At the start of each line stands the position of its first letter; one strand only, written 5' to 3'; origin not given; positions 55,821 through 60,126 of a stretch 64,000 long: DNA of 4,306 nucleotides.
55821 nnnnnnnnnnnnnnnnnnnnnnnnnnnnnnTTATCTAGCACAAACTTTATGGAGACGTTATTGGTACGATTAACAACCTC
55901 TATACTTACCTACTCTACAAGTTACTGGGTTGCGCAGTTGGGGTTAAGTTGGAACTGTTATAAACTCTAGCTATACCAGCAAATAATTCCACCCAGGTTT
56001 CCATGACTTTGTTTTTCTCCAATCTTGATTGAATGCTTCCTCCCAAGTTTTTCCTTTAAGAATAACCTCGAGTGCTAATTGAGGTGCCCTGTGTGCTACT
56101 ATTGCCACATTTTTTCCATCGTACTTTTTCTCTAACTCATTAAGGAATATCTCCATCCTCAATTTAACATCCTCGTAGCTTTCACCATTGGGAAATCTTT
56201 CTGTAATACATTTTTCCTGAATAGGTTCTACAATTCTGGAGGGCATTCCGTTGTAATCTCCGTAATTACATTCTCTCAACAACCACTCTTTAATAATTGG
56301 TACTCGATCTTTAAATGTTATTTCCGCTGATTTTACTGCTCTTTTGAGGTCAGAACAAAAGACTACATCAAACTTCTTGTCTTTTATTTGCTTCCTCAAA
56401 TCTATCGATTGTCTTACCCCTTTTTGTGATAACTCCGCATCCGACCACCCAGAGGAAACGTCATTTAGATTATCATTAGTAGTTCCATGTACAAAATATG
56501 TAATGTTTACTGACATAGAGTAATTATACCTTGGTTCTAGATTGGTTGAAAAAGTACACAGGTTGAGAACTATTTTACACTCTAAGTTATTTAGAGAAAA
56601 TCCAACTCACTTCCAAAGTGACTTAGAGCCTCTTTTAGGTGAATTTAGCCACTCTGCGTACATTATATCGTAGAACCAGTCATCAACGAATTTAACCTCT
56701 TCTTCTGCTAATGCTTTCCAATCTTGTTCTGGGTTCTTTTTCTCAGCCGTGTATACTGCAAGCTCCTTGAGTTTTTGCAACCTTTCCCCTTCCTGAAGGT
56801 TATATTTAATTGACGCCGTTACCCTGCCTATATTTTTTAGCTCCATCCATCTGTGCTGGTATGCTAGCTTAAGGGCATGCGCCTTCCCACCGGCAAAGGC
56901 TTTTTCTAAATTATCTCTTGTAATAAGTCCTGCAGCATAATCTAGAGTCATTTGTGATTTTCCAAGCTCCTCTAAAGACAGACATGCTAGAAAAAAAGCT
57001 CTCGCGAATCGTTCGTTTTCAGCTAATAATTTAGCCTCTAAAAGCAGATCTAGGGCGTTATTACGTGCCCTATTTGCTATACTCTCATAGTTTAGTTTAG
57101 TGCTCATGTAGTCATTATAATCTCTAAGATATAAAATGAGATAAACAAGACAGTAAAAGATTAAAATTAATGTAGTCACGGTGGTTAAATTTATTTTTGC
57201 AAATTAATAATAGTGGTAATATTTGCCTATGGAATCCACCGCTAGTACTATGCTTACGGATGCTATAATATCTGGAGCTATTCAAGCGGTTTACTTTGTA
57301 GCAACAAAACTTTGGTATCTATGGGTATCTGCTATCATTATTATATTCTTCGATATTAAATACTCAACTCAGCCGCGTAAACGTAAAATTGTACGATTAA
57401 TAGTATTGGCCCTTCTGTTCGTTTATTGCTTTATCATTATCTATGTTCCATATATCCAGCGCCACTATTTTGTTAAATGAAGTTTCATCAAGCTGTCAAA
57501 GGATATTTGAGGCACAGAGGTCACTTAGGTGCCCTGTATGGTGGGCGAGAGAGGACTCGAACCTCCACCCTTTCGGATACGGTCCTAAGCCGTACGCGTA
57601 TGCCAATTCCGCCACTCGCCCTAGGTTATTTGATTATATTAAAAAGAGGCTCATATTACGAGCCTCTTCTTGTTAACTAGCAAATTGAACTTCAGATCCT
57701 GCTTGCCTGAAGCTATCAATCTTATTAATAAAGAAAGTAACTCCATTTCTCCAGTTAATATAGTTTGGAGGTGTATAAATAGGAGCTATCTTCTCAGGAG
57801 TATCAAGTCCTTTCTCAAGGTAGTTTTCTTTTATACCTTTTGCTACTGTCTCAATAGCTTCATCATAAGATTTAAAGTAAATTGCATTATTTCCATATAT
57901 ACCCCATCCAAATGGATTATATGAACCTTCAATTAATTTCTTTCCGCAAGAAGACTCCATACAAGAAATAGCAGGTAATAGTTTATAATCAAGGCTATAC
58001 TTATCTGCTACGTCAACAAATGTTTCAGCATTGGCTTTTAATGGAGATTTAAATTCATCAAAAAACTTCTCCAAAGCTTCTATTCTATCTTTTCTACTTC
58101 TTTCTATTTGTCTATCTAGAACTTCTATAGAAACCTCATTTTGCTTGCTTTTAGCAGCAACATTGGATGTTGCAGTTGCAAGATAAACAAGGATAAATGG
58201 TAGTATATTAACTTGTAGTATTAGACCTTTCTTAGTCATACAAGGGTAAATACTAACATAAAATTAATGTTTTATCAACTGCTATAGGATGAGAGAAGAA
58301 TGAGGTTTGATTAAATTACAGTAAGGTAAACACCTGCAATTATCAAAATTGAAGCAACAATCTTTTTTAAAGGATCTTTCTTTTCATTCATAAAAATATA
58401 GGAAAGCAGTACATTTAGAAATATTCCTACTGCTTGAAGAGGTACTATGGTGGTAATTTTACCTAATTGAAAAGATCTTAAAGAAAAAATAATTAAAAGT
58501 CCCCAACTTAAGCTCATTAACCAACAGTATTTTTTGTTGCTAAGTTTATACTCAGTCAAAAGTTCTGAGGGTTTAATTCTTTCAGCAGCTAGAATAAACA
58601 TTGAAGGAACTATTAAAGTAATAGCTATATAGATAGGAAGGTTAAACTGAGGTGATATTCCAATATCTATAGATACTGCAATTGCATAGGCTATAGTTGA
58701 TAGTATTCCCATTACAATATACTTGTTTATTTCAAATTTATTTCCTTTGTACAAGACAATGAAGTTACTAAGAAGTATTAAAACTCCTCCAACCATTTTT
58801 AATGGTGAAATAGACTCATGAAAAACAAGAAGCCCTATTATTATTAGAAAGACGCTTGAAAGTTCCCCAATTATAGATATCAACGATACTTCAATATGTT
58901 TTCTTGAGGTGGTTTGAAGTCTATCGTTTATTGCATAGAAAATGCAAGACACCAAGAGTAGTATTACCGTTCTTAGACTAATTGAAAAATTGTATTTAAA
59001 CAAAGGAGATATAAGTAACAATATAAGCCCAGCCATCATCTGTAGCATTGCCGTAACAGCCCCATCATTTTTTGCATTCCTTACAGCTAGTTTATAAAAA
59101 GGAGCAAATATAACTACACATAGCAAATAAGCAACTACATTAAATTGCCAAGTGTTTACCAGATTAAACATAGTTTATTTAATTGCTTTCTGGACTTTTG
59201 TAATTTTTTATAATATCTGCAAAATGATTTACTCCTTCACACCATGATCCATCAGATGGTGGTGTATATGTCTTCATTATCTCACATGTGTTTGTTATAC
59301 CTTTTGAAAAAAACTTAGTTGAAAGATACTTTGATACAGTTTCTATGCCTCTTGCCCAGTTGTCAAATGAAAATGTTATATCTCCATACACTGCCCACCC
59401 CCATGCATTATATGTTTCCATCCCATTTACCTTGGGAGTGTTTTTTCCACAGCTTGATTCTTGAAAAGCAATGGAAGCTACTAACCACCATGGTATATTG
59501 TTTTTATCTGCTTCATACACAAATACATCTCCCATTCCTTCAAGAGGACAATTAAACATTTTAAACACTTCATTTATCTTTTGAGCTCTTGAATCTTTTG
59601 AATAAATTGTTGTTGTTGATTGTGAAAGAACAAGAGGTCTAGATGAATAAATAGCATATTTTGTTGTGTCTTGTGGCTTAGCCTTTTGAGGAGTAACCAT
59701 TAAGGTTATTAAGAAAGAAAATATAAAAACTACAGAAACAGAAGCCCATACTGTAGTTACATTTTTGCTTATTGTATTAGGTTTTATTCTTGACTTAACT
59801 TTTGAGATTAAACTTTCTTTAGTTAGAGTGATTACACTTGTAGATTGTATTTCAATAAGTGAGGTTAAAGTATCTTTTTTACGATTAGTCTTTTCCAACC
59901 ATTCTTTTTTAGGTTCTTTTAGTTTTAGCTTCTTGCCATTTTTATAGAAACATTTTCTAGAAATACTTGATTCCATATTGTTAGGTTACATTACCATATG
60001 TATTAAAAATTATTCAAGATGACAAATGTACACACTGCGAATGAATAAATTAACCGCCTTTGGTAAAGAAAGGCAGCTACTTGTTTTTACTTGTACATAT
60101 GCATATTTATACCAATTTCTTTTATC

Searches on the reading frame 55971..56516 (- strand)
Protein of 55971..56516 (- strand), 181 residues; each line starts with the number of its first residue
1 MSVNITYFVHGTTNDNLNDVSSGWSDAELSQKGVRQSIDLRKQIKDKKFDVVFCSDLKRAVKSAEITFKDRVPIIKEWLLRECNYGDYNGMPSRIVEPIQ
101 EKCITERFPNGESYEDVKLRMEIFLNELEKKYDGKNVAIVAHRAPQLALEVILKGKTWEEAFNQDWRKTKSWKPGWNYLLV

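Call 4: search_protein_families(library=pfam, proteins=[window:55971-56516:-], max_evalue=0.1)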
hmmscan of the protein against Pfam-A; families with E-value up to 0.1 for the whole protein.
window:55971-56516:- (181 aa): 3 families
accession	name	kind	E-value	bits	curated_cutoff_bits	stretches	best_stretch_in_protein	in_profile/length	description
PF00300.27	His_Phos_1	-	1e-29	104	21.7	1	10-160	6-165/194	Histidine phosphatase superfamily (branch 1)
PF16402.11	DUF5010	-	0.029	13.8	23.7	1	17-106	103-187/333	Domain of unknown function (DUF5010)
PF01251.23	Ribosomal_S7e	-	0.053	13.7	33.5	1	122-143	72-93/182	Ribosomal protein S7e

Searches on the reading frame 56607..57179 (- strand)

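Call 4: search_protein_families(library=pfam, proteins=[window:56607-57179:-], max_evalue=0.1)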
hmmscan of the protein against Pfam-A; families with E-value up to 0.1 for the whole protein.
window:56607-57179:- (190 aa): 2 families
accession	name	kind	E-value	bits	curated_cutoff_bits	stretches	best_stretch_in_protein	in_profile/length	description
PF18728.6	HEPN_AbiV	-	2e-15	57.7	27.1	1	32-149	3-128/155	AbiV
PF00721.27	TMV_coat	-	0.026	15.3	26.5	0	8-78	16-82/146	Virus coat protein (TMV like)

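Call 5: search_protein_families(library=padloc, proteins=[window:56607-57179:-], max_evalue=0.1)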
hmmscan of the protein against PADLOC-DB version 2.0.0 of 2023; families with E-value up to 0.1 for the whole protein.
window:56607-57179:- (190 aa): 1 family
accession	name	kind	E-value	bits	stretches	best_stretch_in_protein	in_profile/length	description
PDLC02353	AbiV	-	3.9e-06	24.7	1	35-149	27-143/196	AbiV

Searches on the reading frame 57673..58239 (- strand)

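Call 4: search_protein_families(library=pfam, proteins=[window:57673-58239:-], max_evalue=0.1)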
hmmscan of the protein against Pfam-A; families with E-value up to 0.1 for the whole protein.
window:57673-58239:- (188 aa): 2 families
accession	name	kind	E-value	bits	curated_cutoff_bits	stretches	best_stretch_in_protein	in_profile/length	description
PF01832.25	Glucosaminidase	-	0.00056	21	30.2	1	72-153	2-98/123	Mannosyl-glycoprotein endo-beta-N-acetylglucosaminidase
PF16339.10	DUF4969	-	0.0022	18.8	31.4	1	1-54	1-48/79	Domain of unknown function (DUF4969)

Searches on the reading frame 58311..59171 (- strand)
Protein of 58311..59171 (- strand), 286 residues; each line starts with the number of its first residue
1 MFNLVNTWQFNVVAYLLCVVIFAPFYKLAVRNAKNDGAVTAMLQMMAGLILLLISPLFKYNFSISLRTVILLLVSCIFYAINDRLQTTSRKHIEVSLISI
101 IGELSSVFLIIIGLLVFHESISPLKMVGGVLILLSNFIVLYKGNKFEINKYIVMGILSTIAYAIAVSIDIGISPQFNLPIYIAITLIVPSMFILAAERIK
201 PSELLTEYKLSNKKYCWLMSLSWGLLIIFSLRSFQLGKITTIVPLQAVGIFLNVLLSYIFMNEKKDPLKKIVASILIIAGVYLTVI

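Call 4: search_protein_families(library=pfam, proteins=[window:58311-59171:-], max_evalue=0.1)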
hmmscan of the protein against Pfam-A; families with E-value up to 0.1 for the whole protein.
window:58311-59171:- (286 aa): 1 family
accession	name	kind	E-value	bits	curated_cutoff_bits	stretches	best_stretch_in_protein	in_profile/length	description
PF00892.27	EamA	-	3e-12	47.4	28.2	2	11-140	6-134/135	EamA-like transporter family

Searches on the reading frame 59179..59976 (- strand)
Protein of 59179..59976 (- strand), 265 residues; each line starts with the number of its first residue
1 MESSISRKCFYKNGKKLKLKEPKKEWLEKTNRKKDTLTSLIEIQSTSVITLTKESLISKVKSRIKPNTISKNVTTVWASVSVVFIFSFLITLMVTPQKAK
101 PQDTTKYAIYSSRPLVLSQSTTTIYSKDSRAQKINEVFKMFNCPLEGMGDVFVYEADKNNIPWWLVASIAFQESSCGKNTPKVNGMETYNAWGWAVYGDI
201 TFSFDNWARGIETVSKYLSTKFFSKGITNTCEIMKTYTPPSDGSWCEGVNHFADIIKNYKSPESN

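Call 4: search_protein_families(library=pfam, proteins=[window:59179-59976:-], max_evalue=0.1)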
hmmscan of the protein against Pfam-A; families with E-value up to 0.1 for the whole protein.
window:59179-59976:- (265 aa): 1 family
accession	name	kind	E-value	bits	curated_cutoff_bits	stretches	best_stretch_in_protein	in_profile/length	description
PF19658.4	DUF6161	-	0.00025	21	27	1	15-90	73-150/216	Family of unknown function (DUF6161)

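Call 7: search_protein_families(library=phrogs, proteins=[window:59179-59976:-], max_evalue=0.1)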
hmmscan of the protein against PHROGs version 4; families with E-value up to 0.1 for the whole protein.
window:59179-59976:- (265 aa): 1 family
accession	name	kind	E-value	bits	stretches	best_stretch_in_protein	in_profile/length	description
phrog_25820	-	lysis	0.0045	17.4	1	128-258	123-252/265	endolysin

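Call 52: find_related_loci(query=window:59179-59976:-, collection=genome_contigs, flank=8000)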
Query window:59179-59976:- (265 aa) in genome_contigs; peptide patterns used: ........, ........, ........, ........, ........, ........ (x = any residue, [..] = any of these).
34 stretches matched a pattern; 13 encode a relative of the query (tblastn E <= 1e-3); 13 distinct loci.
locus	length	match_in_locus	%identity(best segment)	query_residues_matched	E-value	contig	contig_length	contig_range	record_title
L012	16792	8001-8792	89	1-264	4e-157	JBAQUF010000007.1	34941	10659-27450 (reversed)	MAG: Patescibacteria group bacterium isolate MFD12006_ilm_asm_bin4 k127_65017, whole genome shotgun sequence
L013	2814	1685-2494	66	1-264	3e-125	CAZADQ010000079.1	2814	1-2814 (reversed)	MAG TPA_asm: uncultured Candidatus Saccharibacteria bacterium isolate SRP192927_co10_439 genome assembly, contig: NODE_4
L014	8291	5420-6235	60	4-263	6e-110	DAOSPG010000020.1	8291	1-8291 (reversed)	MAG TPA_asm: bacterium isolate AMR_MDS_2325 NODE_8573_length_8291_cov_18.770763, whole genome shotgun sequence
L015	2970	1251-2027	59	6-264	5e-112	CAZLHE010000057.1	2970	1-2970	MAG TPA_asm: uncultured Candidatus Saccharibacteria bacterium isolate binchicken_co220_46 genome assembly, contig: NODE_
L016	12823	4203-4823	71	57-263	1e-107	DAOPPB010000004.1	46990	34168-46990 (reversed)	MAG TPA_asm: bacterium isolate AMR_MDS_1559 NODE_995_length_46990_cov_7.398849, whole genome shotgun sequence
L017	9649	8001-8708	63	33-262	6e-107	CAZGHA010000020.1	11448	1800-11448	MAG TPA_asm: uncultured Candidatus Saccharibacteria bacterium isolate binchicken_co39_211 genome assembly, contig: NODE_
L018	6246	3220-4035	60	1-264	9e-106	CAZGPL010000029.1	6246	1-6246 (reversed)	MAG TPA_asm: uncultured Candidatus Saccharibacteria bacterium isolate SRP239243_co1_4 genome assembly, contig: NODE_2255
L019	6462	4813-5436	69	55-262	5e-104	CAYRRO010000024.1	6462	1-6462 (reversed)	MAG TPA_asm: uncultured Candidatus Saccharibacteria bacterium isolate SRP294416_co1_175 genome assembly, contig: NODE_28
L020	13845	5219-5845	69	54-262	5e-104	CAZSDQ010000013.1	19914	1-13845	MAG TPA_asm: uncultured Candidatus Saccharibacteria bacterium isolate binchicken_co117_468 genome assembly, contig: NODE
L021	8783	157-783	68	54-262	9e-104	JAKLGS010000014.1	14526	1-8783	MAG: Patescibacteria group bacterium isolate RA.bin45 RA.bin45_14, whole genome shotgun sequence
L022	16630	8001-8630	65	54-261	2e-96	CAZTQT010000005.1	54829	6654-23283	MAG TPA_asm: uncultured Candidatus Saccharibacteria bacterium isolate binchicken_co45_572 genome assembly, contig: NODE_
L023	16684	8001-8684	48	10-263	1e-73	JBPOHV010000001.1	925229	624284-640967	MAG: candidate division WWE3 bacterium isolate MAG_289 c_000000385610, whole genome shotgun sequence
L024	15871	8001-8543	52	78-261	7e-64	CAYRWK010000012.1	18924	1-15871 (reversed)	MAG TPA_asm: uncultured Candidatus Saccharibacteria bacterium isolate SRP011637_co1_82 genome assembly, contig: NODE_874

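Call 56: search_protein_families(library=pfam, proteins=[L014:152-940:+, L014:1406-3451:+, L014:3574-5307:+, L018:370-1998:-, L018:1952-3070:-, L023:5106-6695:+, L023:7059-7388:+, L023:7435-7911:+, L024:5230-5919:+, L024:5968-7833:+], max_evalue=0.001)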
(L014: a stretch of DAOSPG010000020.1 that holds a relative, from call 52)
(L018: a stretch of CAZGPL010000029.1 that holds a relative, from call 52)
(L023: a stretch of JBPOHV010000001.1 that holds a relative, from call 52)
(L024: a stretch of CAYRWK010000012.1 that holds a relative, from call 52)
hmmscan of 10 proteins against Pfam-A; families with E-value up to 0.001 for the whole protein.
L014:152-940:+ (262 aa): 2 families
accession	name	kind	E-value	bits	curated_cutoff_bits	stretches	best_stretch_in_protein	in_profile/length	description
PF20143.4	NAD_kinase_C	-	1.7e-06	28.2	23.7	1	131-238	14-120/126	ATP-NAD kinase C-terminal domain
PF01513.26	NAD_kinase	-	4.7e-06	27.4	25.5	1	15-89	56-128/130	ATP-NAD kinase N-terminal domain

L014:1406-3451:+ (681 aa): 1 family
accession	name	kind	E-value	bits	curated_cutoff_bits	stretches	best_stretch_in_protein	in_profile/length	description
PF11369.13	DUF3160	-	1e-231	771.3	25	1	1-637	7-618/632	Protein of unknown function (DUF3160)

L014:3574-5307:+ (577 aa): 1 family
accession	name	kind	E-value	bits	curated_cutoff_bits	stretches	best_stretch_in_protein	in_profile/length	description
PF09587.15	PGA_cap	-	3.9e-77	259.6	27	1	64-303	2-255/255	Bacterial capsule synthesis protein PGA_cap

L018:370-1998:- (542 aa): 0 families

L018:1952-3070:- (372 aa): 0 families

L023:5106-6695:+ (529 aa): 0 families

L023:7059-7388:+ (109 aa): 0 families

L023:7435-7911:+ (158 aa): 1 family
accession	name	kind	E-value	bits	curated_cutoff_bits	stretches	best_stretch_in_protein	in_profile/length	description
PF01988.24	VIT1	-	6.2e-20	72.4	28.1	2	8-74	1-67/214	VIT family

L024:5230-5919:+ (229 aa): 30 families (the best 25 are shown)
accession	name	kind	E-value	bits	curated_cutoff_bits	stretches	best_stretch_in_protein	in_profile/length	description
PF07889.17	DUF1664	-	3.4e-08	34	34.6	1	84-143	64-123/124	Protein of unknown function (DUF1664)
PF23991.1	DUF7310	-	1.7e-07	32.1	40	1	66-124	18-75/83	Coiled-coil region of unknown function (DUF7310)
PF00261.25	Tropomyosin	-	1.8e-07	31.3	38.6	1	36-181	54-227/242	Tropomyosin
PF06419.17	COG6_N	-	1.9e-07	31.7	27.4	0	20-85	16-81/114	Conserved oligomeric complex COG6, N-terminal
PF20667.3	Sec10_N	-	3.5e-07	30.8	27.4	0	135-180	42-87/118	Exocyst complex component Sec10, N-terminal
PF10779.14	XhlA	-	3.5e-07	30.7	34.7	0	69-114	1-46/67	Haemolysin XhlA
PF10046.14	BLOC1_2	-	2e-06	28.5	33.4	1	19-116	2-95/96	Biogenesis of lysosome-related organelles complex-1 subunit 2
PF06009.19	Laminin_II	-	2.3e-06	28.1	33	0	33-108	6-81/138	Laminin Domain II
PF05377.16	FlaC_arch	-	3.6e-06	27.7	27.8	0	145-189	3-47/55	Flagella accessory protein C (FlaC)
PF02601.20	Exonuc_VII_L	-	4.5e-06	26.8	35.9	1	32-158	142-266/315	Exonuclease VII, large subunit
PF13874.11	Nup54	-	7.7e-06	26.4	30.5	0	74-165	31-123/140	Nucleoporin complex subunit 54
PF06160.17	EzrA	-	7.7e-06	24.9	39.6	1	29-189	54-220/557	Septation ring formation regulator, EzrA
PF01519.22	DUF16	-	1.3e-05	26.1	40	0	59-134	27-103/104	Protein of unknown function DUF16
PF12352.13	V-SNARE_C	-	1.4e-05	25.7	27.1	0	137-162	38-63/66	Snare region anchored in the vesicle membrane C-terminus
PF05531.17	NPV_P10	-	1.6e-05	25.8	29.8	0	63-113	9-62/75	Nucleopolyhedrovirus P10 protein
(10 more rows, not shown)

L024:5968-7833:+ (621 aa): 5 families
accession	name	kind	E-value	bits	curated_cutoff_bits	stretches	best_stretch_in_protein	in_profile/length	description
PF00005.33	ABC_tran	-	8.5e-31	107.8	25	1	387-542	1-137/137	ABC transporter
PF02463.25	SMC_N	-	2.4e-08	34.1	40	1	400-586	27-213/220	RecF/RecN/SMC N terminal domain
PF13304.12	AAA_21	-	3.6e-05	24.4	27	0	401-418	3-20/304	AAA domain, putative AbiEii toxin, Type IV TA system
PF13476.12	AAA_23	-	0.00023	22.3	27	1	400-418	22-40/201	AAA domain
PF13433.12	Peripla_BP_5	-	0.00023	20.8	27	1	42-144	122-219/363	Periplasmic binding protein domain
